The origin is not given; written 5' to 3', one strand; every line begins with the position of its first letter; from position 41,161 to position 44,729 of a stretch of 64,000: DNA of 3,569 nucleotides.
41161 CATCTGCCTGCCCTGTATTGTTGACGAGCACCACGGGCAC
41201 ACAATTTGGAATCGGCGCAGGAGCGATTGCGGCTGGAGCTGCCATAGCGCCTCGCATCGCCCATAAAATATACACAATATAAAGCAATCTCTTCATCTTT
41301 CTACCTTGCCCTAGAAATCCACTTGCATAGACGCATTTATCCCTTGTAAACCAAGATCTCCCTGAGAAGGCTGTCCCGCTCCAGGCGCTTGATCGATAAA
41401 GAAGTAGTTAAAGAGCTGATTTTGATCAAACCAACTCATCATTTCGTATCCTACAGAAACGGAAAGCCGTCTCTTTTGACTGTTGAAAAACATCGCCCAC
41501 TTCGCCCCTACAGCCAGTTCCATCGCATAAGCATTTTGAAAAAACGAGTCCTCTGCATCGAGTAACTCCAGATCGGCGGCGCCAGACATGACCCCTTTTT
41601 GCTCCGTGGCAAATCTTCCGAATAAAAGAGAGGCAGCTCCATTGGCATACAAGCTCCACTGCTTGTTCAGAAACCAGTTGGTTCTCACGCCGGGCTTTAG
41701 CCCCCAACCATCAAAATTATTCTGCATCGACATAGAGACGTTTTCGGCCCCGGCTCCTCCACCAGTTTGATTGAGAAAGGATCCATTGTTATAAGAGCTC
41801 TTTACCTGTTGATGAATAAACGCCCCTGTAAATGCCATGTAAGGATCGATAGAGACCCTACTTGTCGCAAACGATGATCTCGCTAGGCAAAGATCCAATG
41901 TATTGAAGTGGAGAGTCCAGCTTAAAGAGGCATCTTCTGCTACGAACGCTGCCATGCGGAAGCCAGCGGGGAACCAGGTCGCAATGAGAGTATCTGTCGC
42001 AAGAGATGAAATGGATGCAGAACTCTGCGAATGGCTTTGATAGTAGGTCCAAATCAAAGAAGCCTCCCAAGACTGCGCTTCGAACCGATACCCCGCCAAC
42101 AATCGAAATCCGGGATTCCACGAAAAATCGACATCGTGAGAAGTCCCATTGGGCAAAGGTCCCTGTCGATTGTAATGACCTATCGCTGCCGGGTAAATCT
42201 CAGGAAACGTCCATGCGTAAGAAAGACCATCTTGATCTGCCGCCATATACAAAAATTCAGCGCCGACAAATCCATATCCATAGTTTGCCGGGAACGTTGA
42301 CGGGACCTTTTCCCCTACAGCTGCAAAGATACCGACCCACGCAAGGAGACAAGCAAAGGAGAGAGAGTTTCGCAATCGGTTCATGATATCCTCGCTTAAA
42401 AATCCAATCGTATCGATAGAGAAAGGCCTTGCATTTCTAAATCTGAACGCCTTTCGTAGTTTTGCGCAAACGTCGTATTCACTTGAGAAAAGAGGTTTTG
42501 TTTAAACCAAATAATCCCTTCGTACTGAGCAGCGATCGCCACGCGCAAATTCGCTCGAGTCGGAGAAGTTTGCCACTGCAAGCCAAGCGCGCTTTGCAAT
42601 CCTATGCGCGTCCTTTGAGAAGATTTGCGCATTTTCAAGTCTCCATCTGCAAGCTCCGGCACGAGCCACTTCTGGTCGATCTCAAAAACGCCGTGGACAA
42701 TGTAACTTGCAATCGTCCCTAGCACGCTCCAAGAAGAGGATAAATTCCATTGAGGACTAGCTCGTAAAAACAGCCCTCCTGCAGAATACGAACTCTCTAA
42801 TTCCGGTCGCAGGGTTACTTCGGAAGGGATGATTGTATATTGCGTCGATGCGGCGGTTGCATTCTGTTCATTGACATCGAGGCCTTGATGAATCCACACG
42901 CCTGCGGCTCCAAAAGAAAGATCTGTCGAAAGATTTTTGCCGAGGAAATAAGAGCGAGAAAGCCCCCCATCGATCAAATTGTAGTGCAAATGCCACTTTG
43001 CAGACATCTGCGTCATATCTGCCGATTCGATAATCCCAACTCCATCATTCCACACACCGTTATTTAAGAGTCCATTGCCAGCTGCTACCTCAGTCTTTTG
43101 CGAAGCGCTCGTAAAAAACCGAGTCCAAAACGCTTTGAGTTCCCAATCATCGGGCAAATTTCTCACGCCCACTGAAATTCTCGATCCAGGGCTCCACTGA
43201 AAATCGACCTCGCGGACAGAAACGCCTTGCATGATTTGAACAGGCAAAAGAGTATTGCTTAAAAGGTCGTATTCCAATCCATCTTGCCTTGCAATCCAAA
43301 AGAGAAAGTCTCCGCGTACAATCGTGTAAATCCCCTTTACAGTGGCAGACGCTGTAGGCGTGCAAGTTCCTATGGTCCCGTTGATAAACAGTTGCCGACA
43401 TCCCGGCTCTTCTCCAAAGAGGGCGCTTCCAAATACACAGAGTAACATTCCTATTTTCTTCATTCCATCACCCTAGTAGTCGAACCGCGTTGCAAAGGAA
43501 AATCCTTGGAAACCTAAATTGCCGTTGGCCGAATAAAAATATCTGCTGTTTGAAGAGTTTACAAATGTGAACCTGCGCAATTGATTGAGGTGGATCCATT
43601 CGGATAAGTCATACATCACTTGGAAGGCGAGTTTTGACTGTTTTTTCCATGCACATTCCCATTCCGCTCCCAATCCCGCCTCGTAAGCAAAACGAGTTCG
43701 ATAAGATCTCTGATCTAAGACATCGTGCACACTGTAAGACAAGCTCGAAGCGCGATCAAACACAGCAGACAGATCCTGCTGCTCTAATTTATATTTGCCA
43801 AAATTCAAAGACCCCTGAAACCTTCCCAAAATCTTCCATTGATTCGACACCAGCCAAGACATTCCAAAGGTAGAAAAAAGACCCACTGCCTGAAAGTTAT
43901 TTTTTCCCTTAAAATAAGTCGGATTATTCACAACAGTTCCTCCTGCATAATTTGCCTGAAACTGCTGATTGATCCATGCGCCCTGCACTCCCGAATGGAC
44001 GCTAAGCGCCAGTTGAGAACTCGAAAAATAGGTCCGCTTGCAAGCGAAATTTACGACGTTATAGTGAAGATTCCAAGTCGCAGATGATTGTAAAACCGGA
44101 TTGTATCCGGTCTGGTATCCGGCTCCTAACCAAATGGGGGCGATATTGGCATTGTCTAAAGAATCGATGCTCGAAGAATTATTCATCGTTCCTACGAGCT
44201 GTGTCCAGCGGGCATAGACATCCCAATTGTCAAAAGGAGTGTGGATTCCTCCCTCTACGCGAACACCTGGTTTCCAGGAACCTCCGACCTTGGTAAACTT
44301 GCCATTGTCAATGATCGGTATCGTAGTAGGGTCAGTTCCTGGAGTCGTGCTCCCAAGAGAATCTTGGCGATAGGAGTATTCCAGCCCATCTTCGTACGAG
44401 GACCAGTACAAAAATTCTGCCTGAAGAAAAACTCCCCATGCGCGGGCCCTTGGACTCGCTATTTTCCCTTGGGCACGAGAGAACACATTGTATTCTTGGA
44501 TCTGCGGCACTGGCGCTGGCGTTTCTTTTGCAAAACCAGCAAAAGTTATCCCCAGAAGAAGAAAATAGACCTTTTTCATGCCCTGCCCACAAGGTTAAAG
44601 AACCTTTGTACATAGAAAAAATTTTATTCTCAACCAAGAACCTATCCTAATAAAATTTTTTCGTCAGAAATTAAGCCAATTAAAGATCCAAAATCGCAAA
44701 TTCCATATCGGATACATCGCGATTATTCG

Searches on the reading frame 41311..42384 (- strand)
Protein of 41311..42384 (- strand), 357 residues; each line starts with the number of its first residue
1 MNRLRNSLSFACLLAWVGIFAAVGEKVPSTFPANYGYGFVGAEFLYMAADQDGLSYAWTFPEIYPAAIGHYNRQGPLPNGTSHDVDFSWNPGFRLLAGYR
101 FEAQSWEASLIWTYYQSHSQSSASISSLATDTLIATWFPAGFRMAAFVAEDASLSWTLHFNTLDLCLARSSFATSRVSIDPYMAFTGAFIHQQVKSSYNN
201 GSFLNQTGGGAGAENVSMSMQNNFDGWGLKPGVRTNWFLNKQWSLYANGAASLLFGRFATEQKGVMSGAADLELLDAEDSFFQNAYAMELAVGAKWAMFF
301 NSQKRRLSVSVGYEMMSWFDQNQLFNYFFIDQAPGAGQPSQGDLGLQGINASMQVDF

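Call 76: search_protein_families(library=pfam, proteins=[window:41311-42384:-], max_evalue=0.001)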
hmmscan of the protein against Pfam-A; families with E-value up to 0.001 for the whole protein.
window:41311-42384:- (357 aa): 1 family
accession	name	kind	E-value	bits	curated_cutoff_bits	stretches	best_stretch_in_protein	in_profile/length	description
PF05150.18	Legionella_OMP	-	2.3e-31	109.3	25.4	1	40-355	11-279/281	Legionella pneumophila major outer membrane protein precursor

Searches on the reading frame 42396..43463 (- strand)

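Call 76: search_protein_families(library=pfam, proteins=[window:42396-43463:-], max_evalue=0.001)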
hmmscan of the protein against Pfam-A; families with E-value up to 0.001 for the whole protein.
window:42396-43463:- (355 aa): 1 family
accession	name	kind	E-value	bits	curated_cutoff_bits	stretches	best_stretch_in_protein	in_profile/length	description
PF05150.18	Legionella_OMP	-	1.1e-13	51.2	25.4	1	80-353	38-279/281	Legionella pneumophila major outer membrane protein precursor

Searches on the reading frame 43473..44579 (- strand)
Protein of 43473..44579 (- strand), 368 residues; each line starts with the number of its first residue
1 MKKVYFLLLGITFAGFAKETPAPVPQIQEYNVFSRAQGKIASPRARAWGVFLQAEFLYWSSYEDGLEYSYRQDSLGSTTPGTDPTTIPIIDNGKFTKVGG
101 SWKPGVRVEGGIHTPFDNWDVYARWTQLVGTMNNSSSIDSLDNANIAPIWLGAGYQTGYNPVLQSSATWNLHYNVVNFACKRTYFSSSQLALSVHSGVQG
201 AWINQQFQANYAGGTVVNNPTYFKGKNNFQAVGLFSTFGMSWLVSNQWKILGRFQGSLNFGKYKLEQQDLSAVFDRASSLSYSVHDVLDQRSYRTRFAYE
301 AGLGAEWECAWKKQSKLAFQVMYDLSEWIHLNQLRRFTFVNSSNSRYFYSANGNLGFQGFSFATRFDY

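Call 76: search_protein_families(library=pfam, proteins=[window:43473-44579:-], max_evalue=0.001)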
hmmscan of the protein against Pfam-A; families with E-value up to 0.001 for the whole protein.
window:43473-44579:- (368 aa): 1 family
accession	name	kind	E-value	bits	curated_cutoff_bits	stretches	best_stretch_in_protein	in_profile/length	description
PF05150.18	Legionella_OMP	-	3e-21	76.1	25.4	1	47-365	8-278/281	Legionella pneumophila major outer membrane protein precursor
